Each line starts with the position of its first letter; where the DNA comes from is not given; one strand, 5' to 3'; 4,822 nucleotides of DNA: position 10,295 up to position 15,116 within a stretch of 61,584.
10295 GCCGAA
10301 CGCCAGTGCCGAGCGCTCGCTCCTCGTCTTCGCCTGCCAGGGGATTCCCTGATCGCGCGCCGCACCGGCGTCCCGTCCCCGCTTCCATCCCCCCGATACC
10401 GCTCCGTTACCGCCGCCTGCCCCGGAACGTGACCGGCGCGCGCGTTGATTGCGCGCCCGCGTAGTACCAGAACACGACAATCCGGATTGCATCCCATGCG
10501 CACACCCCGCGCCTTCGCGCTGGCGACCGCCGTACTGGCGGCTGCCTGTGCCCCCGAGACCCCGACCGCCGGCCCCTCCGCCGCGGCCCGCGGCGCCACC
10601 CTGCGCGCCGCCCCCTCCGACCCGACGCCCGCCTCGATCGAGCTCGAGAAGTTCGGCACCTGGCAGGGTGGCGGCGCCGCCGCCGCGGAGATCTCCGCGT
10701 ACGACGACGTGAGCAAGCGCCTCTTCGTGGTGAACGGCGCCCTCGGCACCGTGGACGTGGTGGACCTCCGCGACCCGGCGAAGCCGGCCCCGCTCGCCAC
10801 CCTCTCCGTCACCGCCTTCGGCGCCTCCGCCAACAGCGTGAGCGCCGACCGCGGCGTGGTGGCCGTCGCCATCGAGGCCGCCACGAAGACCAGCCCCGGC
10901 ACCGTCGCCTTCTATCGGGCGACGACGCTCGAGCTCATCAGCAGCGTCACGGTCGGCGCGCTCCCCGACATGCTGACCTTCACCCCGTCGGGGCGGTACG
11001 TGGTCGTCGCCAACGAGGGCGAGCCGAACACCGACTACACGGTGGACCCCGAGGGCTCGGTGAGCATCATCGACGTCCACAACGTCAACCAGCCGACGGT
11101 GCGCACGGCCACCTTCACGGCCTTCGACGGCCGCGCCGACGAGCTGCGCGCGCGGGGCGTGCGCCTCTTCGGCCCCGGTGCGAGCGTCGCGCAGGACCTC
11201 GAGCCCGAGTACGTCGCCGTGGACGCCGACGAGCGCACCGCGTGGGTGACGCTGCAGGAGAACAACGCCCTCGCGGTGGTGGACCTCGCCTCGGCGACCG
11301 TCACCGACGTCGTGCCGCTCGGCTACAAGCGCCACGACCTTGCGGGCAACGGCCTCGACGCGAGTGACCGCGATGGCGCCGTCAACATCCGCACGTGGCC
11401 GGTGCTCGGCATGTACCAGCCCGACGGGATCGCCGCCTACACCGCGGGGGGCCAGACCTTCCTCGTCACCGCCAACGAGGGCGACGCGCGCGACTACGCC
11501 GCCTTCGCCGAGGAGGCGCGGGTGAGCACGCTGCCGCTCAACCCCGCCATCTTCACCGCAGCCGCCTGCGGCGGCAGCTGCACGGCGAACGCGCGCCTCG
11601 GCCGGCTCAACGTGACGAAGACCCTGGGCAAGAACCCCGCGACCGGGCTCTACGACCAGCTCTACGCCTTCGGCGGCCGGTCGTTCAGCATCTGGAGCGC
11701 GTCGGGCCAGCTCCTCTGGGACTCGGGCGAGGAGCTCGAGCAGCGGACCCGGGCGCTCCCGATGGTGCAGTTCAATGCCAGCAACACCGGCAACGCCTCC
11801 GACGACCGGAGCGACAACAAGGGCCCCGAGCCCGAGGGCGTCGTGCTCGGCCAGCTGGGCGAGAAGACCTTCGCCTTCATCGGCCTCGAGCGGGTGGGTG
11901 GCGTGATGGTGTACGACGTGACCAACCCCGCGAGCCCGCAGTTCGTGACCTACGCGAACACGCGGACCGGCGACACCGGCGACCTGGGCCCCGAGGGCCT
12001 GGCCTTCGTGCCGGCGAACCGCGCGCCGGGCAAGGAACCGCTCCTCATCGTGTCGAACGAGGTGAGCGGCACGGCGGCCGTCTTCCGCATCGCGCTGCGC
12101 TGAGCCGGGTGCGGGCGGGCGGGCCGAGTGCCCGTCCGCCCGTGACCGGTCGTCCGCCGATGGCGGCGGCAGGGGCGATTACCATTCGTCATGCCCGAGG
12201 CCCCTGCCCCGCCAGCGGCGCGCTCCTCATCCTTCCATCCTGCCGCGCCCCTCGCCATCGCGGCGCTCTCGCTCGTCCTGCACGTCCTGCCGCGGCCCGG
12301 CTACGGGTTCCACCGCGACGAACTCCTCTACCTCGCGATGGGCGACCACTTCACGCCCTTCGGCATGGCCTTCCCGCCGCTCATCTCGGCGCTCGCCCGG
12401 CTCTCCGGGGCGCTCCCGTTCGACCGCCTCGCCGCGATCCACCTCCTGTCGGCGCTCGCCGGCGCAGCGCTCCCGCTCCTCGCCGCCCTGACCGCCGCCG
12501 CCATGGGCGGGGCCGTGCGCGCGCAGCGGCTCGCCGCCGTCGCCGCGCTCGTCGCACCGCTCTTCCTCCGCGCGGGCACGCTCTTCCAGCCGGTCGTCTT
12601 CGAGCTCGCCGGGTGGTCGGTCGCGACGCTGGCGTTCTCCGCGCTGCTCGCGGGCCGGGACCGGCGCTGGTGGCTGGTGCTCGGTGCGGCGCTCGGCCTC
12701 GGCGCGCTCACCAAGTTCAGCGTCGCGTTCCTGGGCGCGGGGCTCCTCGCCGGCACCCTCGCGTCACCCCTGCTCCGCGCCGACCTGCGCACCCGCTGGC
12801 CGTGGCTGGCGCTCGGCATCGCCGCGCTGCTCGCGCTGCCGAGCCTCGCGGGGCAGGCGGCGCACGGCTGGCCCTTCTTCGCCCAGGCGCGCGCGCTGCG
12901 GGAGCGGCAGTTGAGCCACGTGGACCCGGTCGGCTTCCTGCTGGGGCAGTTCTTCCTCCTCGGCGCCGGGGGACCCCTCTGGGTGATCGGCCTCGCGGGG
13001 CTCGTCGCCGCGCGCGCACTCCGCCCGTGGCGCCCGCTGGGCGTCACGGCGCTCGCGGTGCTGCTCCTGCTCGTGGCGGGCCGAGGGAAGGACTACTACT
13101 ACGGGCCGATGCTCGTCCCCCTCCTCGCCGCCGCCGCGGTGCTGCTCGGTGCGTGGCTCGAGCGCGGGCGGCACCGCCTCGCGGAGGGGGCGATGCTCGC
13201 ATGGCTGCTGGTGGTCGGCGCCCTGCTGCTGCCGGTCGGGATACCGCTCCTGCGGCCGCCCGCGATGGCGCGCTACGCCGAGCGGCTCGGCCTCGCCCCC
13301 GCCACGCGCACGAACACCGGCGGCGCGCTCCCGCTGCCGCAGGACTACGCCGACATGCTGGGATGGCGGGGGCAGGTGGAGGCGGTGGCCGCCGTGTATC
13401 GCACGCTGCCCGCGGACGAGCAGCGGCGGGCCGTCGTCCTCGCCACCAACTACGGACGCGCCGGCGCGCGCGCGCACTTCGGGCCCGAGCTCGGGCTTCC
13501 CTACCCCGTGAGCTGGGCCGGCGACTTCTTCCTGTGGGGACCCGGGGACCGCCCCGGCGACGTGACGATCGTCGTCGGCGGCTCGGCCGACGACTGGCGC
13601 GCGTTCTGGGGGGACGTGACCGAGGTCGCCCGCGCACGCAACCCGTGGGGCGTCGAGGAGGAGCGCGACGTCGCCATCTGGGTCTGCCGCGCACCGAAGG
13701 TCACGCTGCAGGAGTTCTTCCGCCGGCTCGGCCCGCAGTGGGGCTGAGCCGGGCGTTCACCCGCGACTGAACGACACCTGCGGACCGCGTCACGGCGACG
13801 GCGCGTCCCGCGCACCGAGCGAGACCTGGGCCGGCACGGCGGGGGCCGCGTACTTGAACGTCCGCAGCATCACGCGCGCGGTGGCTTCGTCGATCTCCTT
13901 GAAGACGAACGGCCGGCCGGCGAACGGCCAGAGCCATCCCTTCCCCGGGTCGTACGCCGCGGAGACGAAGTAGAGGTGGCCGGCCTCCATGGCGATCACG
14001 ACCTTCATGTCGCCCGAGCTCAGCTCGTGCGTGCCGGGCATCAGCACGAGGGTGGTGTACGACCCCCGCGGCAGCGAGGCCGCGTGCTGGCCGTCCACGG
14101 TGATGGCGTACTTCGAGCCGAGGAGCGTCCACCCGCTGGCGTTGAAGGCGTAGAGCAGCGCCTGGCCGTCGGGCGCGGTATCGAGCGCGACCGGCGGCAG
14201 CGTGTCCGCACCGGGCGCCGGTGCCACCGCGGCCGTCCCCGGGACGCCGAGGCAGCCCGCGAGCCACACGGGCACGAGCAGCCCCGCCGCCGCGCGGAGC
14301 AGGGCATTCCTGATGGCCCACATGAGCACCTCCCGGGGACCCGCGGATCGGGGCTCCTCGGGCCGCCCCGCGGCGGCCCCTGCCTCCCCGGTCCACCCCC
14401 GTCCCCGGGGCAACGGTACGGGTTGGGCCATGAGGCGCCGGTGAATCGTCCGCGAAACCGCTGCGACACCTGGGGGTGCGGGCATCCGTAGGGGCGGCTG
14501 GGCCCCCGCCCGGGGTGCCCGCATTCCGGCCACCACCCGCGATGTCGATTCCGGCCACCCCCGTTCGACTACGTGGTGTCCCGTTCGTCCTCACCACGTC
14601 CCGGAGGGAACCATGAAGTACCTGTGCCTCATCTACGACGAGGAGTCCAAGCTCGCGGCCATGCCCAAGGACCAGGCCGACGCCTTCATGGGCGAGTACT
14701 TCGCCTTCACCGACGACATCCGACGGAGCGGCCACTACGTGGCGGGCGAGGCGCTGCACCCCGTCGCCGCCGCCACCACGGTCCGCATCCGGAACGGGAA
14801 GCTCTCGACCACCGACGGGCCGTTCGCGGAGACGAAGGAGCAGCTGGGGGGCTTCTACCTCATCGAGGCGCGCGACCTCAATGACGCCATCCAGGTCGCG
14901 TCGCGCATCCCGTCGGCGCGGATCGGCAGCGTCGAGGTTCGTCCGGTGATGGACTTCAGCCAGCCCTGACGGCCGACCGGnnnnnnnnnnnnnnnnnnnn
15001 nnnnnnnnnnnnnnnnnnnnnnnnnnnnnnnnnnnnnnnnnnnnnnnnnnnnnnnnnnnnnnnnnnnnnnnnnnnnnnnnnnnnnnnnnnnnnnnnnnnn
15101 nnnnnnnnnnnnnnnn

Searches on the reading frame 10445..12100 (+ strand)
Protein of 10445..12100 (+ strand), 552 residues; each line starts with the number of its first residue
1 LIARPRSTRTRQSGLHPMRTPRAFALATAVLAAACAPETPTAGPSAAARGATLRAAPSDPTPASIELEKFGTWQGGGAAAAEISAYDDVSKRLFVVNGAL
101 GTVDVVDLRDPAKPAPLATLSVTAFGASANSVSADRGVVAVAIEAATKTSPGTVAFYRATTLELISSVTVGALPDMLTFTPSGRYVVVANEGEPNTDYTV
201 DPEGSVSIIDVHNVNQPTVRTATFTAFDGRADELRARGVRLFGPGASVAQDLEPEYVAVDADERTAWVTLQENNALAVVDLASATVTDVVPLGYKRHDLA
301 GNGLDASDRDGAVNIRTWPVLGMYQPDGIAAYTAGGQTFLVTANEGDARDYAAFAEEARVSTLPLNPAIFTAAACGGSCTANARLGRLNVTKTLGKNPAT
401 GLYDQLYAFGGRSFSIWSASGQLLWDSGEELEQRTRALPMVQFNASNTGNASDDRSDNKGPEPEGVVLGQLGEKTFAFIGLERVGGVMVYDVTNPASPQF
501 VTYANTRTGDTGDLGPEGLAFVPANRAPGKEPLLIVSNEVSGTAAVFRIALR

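Call 25: search_protein_families(library=pfam, proteins=[window:10445-12100:+], max_evalue=0.001)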
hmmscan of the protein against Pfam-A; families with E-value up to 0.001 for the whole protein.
window:10445-12100:+ (552 aa): 1 family
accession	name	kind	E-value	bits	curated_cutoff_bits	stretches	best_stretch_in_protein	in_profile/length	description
PF22494.2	choice_anch_I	-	2e-134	449.6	32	1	79-549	13-489/489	Choice-of-anchor I domain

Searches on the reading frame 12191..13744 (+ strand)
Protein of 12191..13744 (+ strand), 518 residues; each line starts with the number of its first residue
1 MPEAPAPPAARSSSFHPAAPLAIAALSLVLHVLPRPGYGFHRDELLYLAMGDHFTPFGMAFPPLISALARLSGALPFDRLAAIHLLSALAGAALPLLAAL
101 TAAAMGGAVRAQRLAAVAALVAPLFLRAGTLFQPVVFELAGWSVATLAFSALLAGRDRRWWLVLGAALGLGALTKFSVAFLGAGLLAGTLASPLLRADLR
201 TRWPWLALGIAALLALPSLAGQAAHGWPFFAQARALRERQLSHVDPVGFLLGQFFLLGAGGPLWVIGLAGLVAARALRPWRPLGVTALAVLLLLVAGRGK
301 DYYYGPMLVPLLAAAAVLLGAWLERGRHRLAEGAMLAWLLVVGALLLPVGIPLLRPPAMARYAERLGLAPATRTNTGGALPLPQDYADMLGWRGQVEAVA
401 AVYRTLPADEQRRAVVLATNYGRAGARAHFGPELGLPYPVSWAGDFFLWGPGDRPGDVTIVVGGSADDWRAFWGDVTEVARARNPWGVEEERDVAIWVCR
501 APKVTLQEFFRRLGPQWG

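Call 25: search_protein_families(library=pfam, proteins=[window:12191-13744:+], max_evalue=0.001)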
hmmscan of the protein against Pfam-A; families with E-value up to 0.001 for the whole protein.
window:12191-13744:+ (518 aa): 1 family
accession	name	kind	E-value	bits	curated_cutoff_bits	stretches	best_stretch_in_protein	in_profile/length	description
PF13231.12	PMT_2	-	1.1e-15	58.7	26.1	1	62-219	3-158/160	Dolichyl-phosphate-mannose-protein mannosyltransferase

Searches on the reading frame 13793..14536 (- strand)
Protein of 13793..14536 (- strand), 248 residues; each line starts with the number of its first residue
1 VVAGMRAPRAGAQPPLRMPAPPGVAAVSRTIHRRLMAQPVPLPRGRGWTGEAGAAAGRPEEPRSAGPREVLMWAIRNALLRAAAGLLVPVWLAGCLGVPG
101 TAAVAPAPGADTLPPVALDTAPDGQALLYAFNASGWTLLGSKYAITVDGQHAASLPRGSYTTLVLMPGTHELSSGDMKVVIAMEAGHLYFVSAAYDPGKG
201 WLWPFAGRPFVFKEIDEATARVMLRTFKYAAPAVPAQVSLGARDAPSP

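Call 25: search_protein_families(library=pfam, proteins=[window:13793-14536:-], max_evalue=0.001)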
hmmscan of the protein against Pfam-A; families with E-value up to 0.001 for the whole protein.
window:13793-14536:- (248 aa): 1 family
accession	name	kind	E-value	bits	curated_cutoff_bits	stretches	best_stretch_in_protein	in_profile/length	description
PF11008.14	DUF2846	-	3.1e-06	27.6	34.3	1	124-194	3-79/92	Protein of unknown function (DUF2846)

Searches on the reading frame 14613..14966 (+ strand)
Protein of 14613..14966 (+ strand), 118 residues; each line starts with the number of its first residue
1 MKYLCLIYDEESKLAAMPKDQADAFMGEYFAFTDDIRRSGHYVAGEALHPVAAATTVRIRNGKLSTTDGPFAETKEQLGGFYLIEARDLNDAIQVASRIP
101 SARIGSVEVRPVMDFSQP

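Call 25: search_protein_families(library=pfam, proteins=[window:14613-14966:+], max_evalue=0.001)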
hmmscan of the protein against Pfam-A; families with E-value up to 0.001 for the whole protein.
window:14613-14966:+ (118 aa): 1 family
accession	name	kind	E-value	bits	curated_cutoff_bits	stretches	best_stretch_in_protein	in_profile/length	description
PF03795.20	YCII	-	3.8e-25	88.6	24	1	1-116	1-95/95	YCII-related domain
